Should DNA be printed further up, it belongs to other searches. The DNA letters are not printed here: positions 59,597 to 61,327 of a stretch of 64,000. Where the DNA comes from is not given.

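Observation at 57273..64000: dsrK-J-O-P-like electron-transfer module translationally chained to two putative sulfur-oxyanion exporters, a small membrane protein and an outer-membrane barrel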

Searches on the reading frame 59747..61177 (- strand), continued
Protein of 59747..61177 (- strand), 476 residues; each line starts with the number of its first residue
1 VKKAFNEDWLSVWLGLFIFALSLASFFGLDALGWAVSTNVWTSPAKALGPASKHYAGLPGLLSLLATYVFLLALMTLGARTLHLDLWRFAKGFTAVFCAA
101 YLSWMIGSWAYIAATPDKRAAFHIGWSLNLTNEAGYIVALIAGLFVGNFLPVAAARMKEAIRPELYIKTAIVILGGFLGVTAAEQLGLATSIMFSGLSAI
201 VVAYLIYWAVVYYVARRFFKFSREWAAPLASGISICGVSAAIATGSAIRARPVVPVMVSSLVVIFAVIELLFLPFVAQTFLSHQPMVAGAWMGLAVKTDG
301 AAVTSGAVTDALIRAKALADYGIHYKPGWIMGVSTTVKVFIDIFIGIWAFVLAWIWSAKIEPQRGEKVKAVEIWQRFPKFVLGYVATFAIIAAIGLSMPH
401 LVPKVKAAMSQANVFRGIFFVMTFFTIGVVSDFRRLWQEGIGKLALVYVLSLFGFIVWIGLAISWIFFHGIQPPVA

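Call 17: search_protein_families(library=ncbifam, proteins=[L003:43-930:+, L003:927-2015:+, L003:2029-2460:+, L003:2470-4131:+, L003:4153-4470:+, L003:4486-4971:+, L003:4968-5963:+, L003:5967-7589:+, L003:14100-15701:-, L003:15500-16219:-], max_evalue=0.001)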
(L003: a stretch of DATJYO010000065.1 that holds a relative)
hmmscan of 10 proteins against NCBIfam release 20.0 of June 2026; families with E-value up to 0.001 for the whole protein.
L003:43-930:+ (295 aa): 6 families
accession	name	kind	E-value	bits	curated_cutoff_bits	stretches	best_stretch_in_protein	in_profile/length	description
TIGR02064.1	dsrA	equivalog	5.3e-130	433.9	392.85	1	1-289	99-390/402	dissimilatory-type sulfite reductase subunit alpha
TIGR02066.1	dsrB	equivalog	5.9e-33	114.3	341.5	1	1-285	46-331/341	dissimilatory-type sulfite reductase subunit beta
TIGR02912.1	sulfite_red_C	equivalog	4.8e-15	55.4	324.1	1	49-262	93-293/314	sulfite reductase subunit C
NF011565.0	PRK14989.1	subfamily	4.5e-05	21.7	883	1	17-122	596-696/847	nitrite reductase large subunit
TIGR02374.1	nitri_red_nirB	equivalog_domain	8.8e-05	21.1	578.35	1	24-124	597-693/794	nitrite reductase large subunit NirB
NF007125.0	PRK09566.1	equivalog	0.00021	19.9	594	1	25-136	361-464/513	ferredoxin--nitrite reductase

L003:927-2015:+ (362 aa): 6 families
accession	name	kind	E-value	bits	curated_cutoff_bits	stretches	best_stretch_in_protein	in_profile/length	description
TIGR02066.1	dsrB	equivalog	3.8e-156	519.4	341.5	1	26-361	1-340/341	dissimilatory-type sulfite reductase subunit beta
TIGR02064.1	dsrA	equivalog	1.7e-29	102.9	392.85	1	53-346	79-377/402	dissimilatory-type sulfite reductase subunit alpha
TIGR02912.1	sulfite_red_C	equivalog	2e-11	43.5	324.1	1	67-289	33-250/314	sulfite reductase subunit C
NF007125.0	PRK09566.1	equivalog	9.5e-09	34.2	594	1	66-195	333-458/513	ferredoxin--nitrite reductase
NF007126.0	PRK09567.1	equivalog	9.4e-06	24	523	1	66-193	386-509/595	NirA family protein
TIGR03294.1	FrhG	equivalog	0.00027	20.7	245.5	1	211-257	180-222/228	coenzyme F420 hydrogenase subunit gamma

L003:2029-2460:+ (143 aa): 0 families

L003:2470-4131:+ (553 aa): 68 families (the best 25 are shown)
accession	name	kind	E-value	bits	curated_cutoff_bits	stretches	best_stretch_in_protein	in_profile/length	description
NF009410.0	PRK12771.1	subfamily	4.3e-180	600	516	1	21-552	35-562/566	NAD(P)-binding protein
NF009454.0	PRK12814.1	equivalog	6.7e-115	384.9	916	1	34-512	102-582/657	putative NADPH-dependent glutamate synthase small subunit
NF009414.0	PRK12778.1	equivalog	4.6e-103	345.9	1103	1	32-438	335-751/752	bifunctional dihydroorotate dehydrogenase B NAD binding subunit/NADPH-dependent glutamate synthase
TIGR01316.1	gltA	equivalog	5.3e-102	341.9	471.75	1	32-436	34-449/449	NADPH-dependent glutamate synthase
TIGR03315.1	Se_ygfK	equivalog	6.5e-83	278.8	835.3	1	17-546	428-934/1012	putative selenate reductase subunit YgfK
NF009413.0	PRK12775.1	equivalog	1.3e-77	261.6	1895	1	33-437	338-755/1006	putative trifunctional 2-polyprenylphenol hydroxylase/glutamate synthase subunit beta/ferritin domain-containing protein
TIGR01318.1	gltD_gamma_fam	subfamily_domain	2.2e-77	260.6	482.95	1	19-437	34-466/467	glutamate synthase, small subunit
NF010590.0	PRK13984.1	equivalog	9.8e-74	248.6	946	1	36-438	198-608/611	putative oxidoreductase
NF009408.0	PRK12769.1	equivalog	8.7e-73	245.5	1003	1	36-439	236-654/659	formate-dependent uric acid utilization protein AegA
NF009415.0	PRK12779.1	equivalog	5.5e-66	223.1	1519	1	63-435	228-625/944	putative bifunctional glutamate synthase subunit beta/2-polyprenylphenol hydroxylase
NF009451.0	PRK12809.1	equivalog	8.5e-62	209.3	1154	1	22-431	205-629/639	formate-dependent uric acid utilization protein YgfT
NF009409.0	PRK12770.1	subfamily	1.7e-56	191.9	343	1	131-441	15-355/360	putative glutamate synthase subunit beta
TIGR01317.1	GOGAT_sm_gam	subfamily_domain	2.7e-52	178.2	447.7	1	64-439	73-481/485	glutamate synthase small subunit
NF045663.1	diclust_near_Sec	equivalog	2.1e-44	151.8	530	2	32-235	16-204/759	pyridine nucleotide-disulfide oxidoreductase/dicluster-binding protein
NF045599.1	bili_reduct_long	exception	1.1e-14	53.7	750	1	133-294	380-534/641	bilirubin reductase, long form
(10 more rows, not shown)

L003:4153-4470:+ (105 aa): 2 families
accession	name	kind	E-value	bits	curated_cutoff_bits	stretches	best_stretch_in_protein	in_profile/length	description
TIGR03342.1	dsrC_tusE_dsvC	subfamily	5.6e-36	123.2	53.5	1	5-105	2-108/108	TusE/DsrC/DsvC family sulfur relay protein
NF008562.0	PRK11508.1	equivalog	6.7e-22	77.7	191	1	7-105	5-109/109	sulfurtransferase TusE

L003:4486-4971:+ (161 aa): 0 families

L003:4968-5963:+ (331 aa): 5 families
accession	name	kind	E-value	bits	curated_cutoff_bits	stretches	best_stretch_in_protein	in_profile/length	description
NF038037.1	cytob_DsrM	equivalog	4.8e-147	489.3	300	1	11-330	1-320/320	sulfate reduction electron transfer complex DsrMKJOP subunit DsrM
NF038018.1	qmoC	equivalog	6e-06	26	300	1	175-277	266-351/360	quinone-interacting membrane-bound oxidoreductase complex subunit QmoC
TIGR00351.1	narI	equivalog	7.4e-06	26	105.55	1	124-286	46-212/225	respiratory nitrate reductase subunit gamma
NF045716.1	sulf_resp_HmcE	equivalog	8.2e-05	22.3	275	0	166-224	108-166/226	sulfate respiration complex protein HmcE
NF045723.1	memb_anch_TmcC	equivalog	9.9e-05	21.9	240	1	129-222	75-162/218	TmcC family electron transfer complex membrane anchor subunit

L003:5967-7589:+ (540 aa): 8 families
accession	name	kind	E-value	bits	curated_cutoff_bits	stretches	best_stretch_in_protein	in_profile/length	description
NF045796.1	DsrK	equivalog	3.3e-219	728.1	400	1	54-527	15-447/453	sulfate reduction electron transfer complex DsrMKJOP subunit DsrK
NF045724.1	ferredox_TmcB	equivalog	6.1e-46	156.9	735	1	84-499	36-416/430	electron transfer complex ferredoxin TmcB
NF045711.1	sulf_resp_HmcF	equivalog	1.1e-41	143.1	750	1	84-450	55-391/457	sulfate respiration complex iron-sulfur protein HmcF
NF045670.1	quin_L_LdhH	equivalog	2.3e-12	46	800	2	363-442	573-645/706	L-lactate dehydrogenase (quinone) large subunit LdhH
NF004898.0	PRK06259.1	equivalog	5.1e-11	41.9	385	1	369-480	360-456/488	fumarate reductase (CoM/CoB) subunit TfrB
NF008434.0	PRK11274.1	equivalog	6.2e-05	22.1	333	0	158-187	73-102/409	glycolate oxidase subunit GlcF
NF008369.0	PRK11168.1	equivalog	0.00012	21.1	278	0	159-184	59-84/401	anaerobic glycerol-3-phosphate dehydrogenase subunit C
TIGR04003.1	rSAM_BssD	equivalog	0.00095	18.4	496.45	0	146-206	38-98/314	[benzylsuccinate synthase]-activating enzyme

L003:14100-15701:- (533 aa): 81 families (the best 25 are shown)
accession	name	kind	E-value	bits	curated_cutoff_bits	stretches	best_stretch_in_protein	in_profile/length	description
TIGR01386.1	cztS_silS_copS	subfamily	2.6e-78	264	292.55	1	72-514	3-449/457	heavy metal sensor histidine kinase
NF041735.1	hist_kin_RppB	equivalog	2.3e-61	207.9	400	1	298-523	211-438/438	two-component system sensor histidine kinase RppB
NF033092.0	HK_WalK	equivalog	1.2e-59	202.5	725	2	305-523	374-593/594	cell wall metabolism sensor histidine kinase WalK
NF040691.1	MtrAB_MtrB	equivalog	2.9e-55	188.2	450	1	198-527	159-495/507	MtrAB system histidine kinase MtrB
NF046044.1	PnpS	equivalog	1.7e-52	178.8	400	1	302-523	169-390/390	two-component system histidine kinase PnpS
TIGR02966.1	phoR_proteo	equivalog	3.1e-51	174.4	334.2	1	305-518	116-329/333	phosphate regulon sensor histidine kinase PhoR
NF045903.1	CuHisKinLciSLeg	equivalog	2.4e-48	165.4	700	1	221-522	61-356/357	copper-responsive two-component system sensor histidine kinase LciS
NF007345.0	PRK09835.1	subfamily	3.2e-48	164.5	423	1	199-523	158-479/482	Cu(+)/Ag(+) sensor histidine kinase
NF012163.2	BaeS_SmeS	equivalog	3.9e-47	161.2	500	1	221-523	160-457/457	sensor histidine kinase efflux regulator BaeS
NF007837.0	PRK10549.1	equivalog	7.6e-46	156.8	603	1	222-525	161-459/466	envelope stress sensor histidine kinase BaeS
NF008312.0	PRK11100.1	equivalog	2e-43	148.9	356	1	208-523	164-473/477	two-component system sensor histidine kinase CreC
NF047874.1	MASE3_PAS_HK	subfamily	2.2e-39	135.8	560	1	288-524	383-625/655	MASE3 domain-containing sensor histidine kinase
NF007007.0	PRK09470.1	equivalog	5.2e-39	134.4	486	1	227-525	177-460/463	envelope stress sensor histidine kinase CpxA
NF007664.1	PRK10337.1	equivalog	2.6e-38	131.8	475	1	199-521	127-441/442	quorum sensing histidine kinase QseC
NF052314.1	T9SS_HK_PorY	subfamily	3e-36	125.4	350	1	192-507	100-404/418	PorY family sensor histidine kinase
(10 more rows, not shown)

L003:15500-16219:- (239 aa): 102 families (the best 25 are shown)
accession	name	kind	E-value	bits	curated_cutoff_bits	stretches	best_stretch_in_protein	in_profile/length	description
TIGR01387.1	cztR_silR_copR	subfamily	4.8e-61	206.2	279.2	1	17-234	1-218/218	heavy metal response regulator transcription factor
NF040689.1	MtrAB_MtrA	equivalog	1.6e-60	204.2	300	1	17-232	1-216/219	MtrAB system response regulator MtrA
TIGR02154.1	PhoB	equivalog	1.7e-55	187.8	296.2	1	15-234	3-225/226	phosphate regulon transcriptional regulator PhoB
NF041734.1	resp_reg_RppA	equivalog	1.2e-54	185.1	250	1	15-235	1-228/229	two-component system response regulator RppA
NF008567.0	PRK11517.1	equivalog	2.4e-54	184.1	353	1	15-236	1-220/223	response regulator transcription factor HprR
NF041733.1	resp_reg_CseB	equivalog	4.2e-52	176.8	350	1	16-235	2-227/228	two-component system response regulator CseB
NF045914.1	RespRegNblR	equivalog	6.7e-51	173.1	300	1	12-237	4-228/228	response regulator transcription factor NblR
NF007346.1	PRK09836.1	equivalog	2.5e-49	168.1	420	1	15-235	1-222/227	copper/silver response regulator transcription factor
NF053854.1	RespRegPhoBBctds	equivalog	4.3e-49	166.9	270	1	17-234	1-224/225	two-component system response regulator PhoB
NF008296.0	PRK11083.1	equivalog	6.7e-49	166.3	273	1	14-236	3-227/228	two-component system response regulator CreB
NF007928.2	PRK10643.1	equivalog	1.6e-48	165.2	330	1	15-234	1-216/216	two-component system response regulator PmrA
NF040534.1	resp_reg_YycF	equivalog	2.3e-48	164.5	340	1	16-238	2-231/231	response regulator YycF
NF012023.0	PRK15479.1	equivalog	8.3e-48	162.9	337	1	15-237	1-220/224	transcriptional regulator TctD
NF045991.1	RespRegCtrARhodob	equivalog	5.3e-46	157.2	350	1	15-236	1-223/224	response regulator transcription factor CtrA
NF045944.1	ResRegRpaBCyano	equivalog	6.1e-45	153.4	330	1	18-235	1-228/229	response regulator transcription factor RpaB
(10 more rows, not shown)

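Call 41: search_solved_structures(query=window:59747-61177:-, max_evalue=1)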
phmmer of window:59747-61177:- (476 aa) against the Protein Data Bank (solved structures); distinct sequences matched with E-value up to 1: 2.
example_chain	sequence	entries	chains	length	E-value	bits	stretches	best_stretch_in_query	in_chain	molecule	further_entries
2zj3_A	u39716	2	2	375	0.6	12.4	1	236-363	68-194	Glucosamine--fructose-6-phosphate aminotransferase [isomerizing] 1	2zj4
2v4m_A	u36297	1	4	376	0.61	12.4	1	236-363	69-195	GLUCOSAMINE--FRUCTOSE-6-PHOSPHATE AMINOTRANSFERASE [ISOMERIZING] 1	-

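Call 45: search_protein_families(library=pfam, proteins=[L003:2029-2460:+, L003:4486-4971:+, L065:6414-8345:+, L065:8359-9732:+, L003:11679-12515:+, L003:12578-13888:+], max_evalue=0.001)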
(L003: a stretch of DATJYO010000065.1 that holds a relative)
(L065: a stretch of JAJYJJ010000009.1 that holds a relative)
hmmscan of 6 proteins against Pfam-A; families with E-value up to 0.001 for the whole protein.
L003:2029-2460:+ (143 aa): 0 families

L003:4486-4971:+ (161 aa): 1 family
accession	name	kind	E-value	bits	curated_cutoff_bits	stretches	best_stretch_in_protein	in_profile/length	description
PF14361.12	RsbRD_N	-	1.5e-12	48.5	24.3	1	4-97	9-102/104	RsbT co-antagonist protein rsbRD N-terminal domain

L065:6414-8345:+ (643 aa): 7 families
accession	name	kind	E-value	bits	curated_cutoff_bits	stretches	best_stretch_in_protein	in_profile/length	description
PF11845.13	Tll0287-like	-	5.9e-37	127.7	24.1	1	37-207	2-144/144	Tll0287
PF02518.31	HATPase_c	-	5.6e-24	85.2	26.4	1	538-642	2-108/111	Histidine kinase-, DNA gyrase B-, and HSP90-like ATPase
PF00512.31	HisKA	-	2.2e-11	44.1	26.9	1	430-493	2-64/66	His Kinase A (phospho-acceptor) domain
PF00672.30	HAMP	-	4.2e-08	33.8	25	1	246-290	7-49/53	HAMP domain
PF08448.16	PAS_4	-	1.2e-05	25.9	23.1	1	310-415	1-109/110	PAS fold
PF13426.13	PAS_9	-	2.2e-05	25.1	27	1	315-413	2-103/103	PAS domain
PF14501.12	HATPase_c_5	-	0.00096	19.5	22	0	544-640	8-100/102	GHKL domain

L065:8359-9732:+ (457 aa): 7 families
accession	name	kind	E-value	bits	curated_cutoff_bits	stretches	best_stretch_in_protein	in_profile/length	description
PF00158.32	Sigma54_activat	-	1.5e-70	236.7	20.2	1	143-309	1-167/168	Sigma-54 interaction domain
PF00072.30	Response_reg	-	5.1e-29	101.1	30.2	1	5-114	1-110/111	Response regulator receiver domain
PF25601.1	AAA_lid_14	-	8e-25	86.9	27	1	315-393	1-79/87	AAA+ ATPase lid domain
PF14532.12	Sigma54_activ_2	-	1.2e-19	71.4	25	1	144-314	1-138/138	Sigma-54 interaction domain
PF02954.25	HTH_8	-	1.6e-12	47.3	22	1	410-448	4-42/42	Bacterial regulatory protein, Fis family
PF07728.20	AAA_5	-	9.6e-06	26.1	22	1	166-278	1-109/139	AAA domain (dynein-related subfamily)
PF07724.20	AAA_2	-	5.5e-05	23.7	27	1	167-279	6-116/166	AAA domain (Cdc48 subfamily)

L003:11679-12515:+ (278 aa): 1 family
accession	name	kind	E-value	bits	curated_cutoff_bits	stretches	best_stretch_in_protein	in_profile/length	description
PF01925.25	TauE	-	1.3e-39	136.7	32.6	1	17-264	3-235/237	Sulfite exporter TauE/SafE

L003:12578-13888:+ (436 aa): 1 family
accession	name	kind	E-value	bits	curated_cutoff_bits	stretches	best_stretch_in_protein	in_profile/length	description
PF13372.12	Alginate_exp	-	1.2e-72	245.3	25.2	1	40-421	2-387/395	Alginate export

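Call 62: search_protein_families(library=pfam, proteins=[L006:12481-13005:+, L006:13012-13848:+, L006:13852-14235:+, L010:6911-7318:+, L010:7318-8166:+, L010:8170-8538:+], max_evalue=0.001)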
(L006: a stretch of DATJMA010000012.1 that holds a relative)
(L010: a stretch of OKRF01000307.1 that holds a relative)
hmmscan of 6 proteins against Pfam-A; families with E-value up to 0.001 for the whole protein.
L006:12481-13005:+ (174 aa): 0 families

L006:13012-13848:+ (278 aa): 1 family
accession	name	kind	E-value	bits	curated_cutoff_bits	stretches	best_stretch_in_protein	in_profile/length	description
PF01925.25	TauE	-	1.2e-48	166.3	32.6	1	10-269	1-237/237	Sulfite exporter TauE/SafE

L006:13852-14235:+ (127 aa): 1 family
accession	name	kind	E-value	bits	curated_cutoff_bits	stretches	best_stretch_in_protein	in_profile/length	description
PF07843.16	DUF1634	-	1e-28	99.9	27.5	1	12-119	1-101/102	Protein of unknown function (DUF1634)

L010:6911-7318:+ (135 aa): 0 families

L010:7318-8166:+ (282 aa): 1 family
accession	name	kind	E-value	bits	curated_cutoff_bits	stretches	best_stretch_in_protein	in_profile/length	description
PF01925.25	TauE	-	6.2e-46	157.4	32.6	1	16-273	3-237/237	Sulfite exporter TauE/SafE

L010:8170-8538:+ (122 aa): 1 family
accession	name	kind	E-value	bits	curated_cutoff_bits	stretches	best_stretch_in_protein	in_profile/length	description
PF07843.16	DUF1634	-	3.3e-29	101.4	27.5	1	12-119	1-101/102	Protein of unknown function (DUF1634)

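Call 66: predict_structure(alignment_id=A1)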
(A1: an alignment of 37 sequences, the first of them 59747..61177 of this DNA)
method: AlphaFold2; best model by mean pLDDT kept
length: 476 residues; sequences in the alignment: 37
mean_pLDDT: 69.8   pTM: 0.74
mean pLDDT of the five models: 69.8, 66.0, 58.1, 46.7, 46.1
residues with pLDDT >= 90: 39; 70-90: 192; 50-70: 190; < 50: 55
segments of 3 or more residues with pLDDT < 50: 112-120, 123-131, 189-193, 233-241, 243-257, 362-364
pLDDT, mean of each block of 10 residues (from residue 1): 65 91 85 75 64 80 91 92 90 92 75 47 40 69 86 87 84 79 59 54 71 77 60 47 44 48 58 66 69 61 58 66 61 58 58 57 58 72 85 83 81 85 84 65 64 69 74 59
secondary structure, 60 per line:
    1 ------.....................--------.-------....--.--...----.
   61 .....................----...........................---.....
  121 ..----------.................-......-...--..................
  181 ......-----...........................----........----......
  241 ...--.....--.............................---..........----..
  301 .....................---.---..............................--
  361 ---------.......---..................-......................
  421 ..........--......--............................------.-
elements in order: H7-27 H44-47 H60-81 H86-112 H116-122 H133-149 H151-156 H163-186 H192-218 H223-230 H235-243 H246-250 H253-281 H285-294 H299-321 H329-358 H370-376 H380-397 H399-430 H433-438 H441-468

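Call 69: fold_search(model_id=the predicted structure, library=pdb)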
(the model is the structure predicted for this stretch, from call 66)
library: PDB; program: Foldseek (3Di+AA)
matches with E <= 10: 605; with E <= 0.001: 0
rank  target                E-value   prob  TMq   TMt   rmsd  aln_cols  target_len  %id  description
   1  7b4l_A                3.0e-03  1.00  0.32  0.34  17.7       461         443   14  CryoEM structure of the human sodium proton exchanger NHA2 (released 2022-01-12)
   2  4czb_B                7.1e-03  0.87  0.18  0.21  19.2       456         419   15  Structure of the sodium proton antiporter MjNhaP1 from Methanocaldococcus jannaschii at pH 8. (released 2014-12-10)
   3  5l27_B                3.7e-02  0.23  0.12  0.13  26.2       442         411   14  Structure of CNTnw N149L in the intermediate 1 state (released 2017-04-12)
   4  6hcl_B                6.9e-02  0.23  0.13  0.16  23.0       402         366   14  Crystal structure of a MFS transporter with Ligand at 2.69 Angstroem resolution (released 2019-07-03)
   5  9g71_A                9.2e-02  0.16  0.11  0.13  32.0       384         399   12  Cryo-EM structure of TTYH2 in complex with lipids in GDN (released 2025-05-21)
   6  7uzq_L                1.0e-01  0.35  0.15  0.18  24.7       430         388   12  Local refinement of RhAG-RhCE-ANK1(AR1-5), from consensus refinement of all classes (released 2022-07-20)
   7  5x9r_B                1.0e-01  0.54  0.23  0.26  19.8       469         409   12  Structural insights into the elevator-like mechanism of the sodium/citrate symporter CitS (released 2017-06-14)
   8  8u7p_A                1.0e-01  0.38  0.17  0.10  22.3       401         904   14  WT sea urchin SLC9C1 with 5mM cAMP at pH 6 in Na+ - Grip and Twist Like (GnTL) conformation (released 2025-03-26)
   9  7p7k_L                1.0e-01  0.14  0.12  0.11  24.8       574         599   13  Complex I from E. coli, DDM/LMNG-purified, with DQ, Resting state (released 2022-09-21)
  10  5xar_B                1.2e-01  0.66  0.28  0.31  22.6       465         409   13  Structural insights into the elevator-like mechanism of the sodium/citrate symporter CitS (released 2017-06-14)
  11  8iwo_A                1.5e-01  0.77  0.28  0.17  18.0       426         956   13  The rice Na+/H+ antiporter SOS1 in an auto-inhibited state (released 2023-11-22)
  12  5xat_D                1.5e-01  0.57  0.24  0.27  21.9       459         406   12  Structural insights into the elevator-like mechanism of the sodium/citrate symporter CitS (released 2017-06-14)
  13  6g9x_B                1.6e-01  0.14  0.13  0.16  22.8       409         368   15  Crystal structure of a MFS transporter at 2.54 Angstroem resolution (released 2019-07-03)
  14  5xar_D                1.8e-01  0.51  0.26  0.29  22.8       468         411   13  Structural insights into the elevator-like mechanism of the sodium/citrate symporter CitS (released 2017-06-14)
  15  5l2a_A                1.8e-01  0.12  0.11  0.13  25.7       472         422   13  Structure of CNTnw N149S,F366A in an outward-facing state (released 2017-04-12)
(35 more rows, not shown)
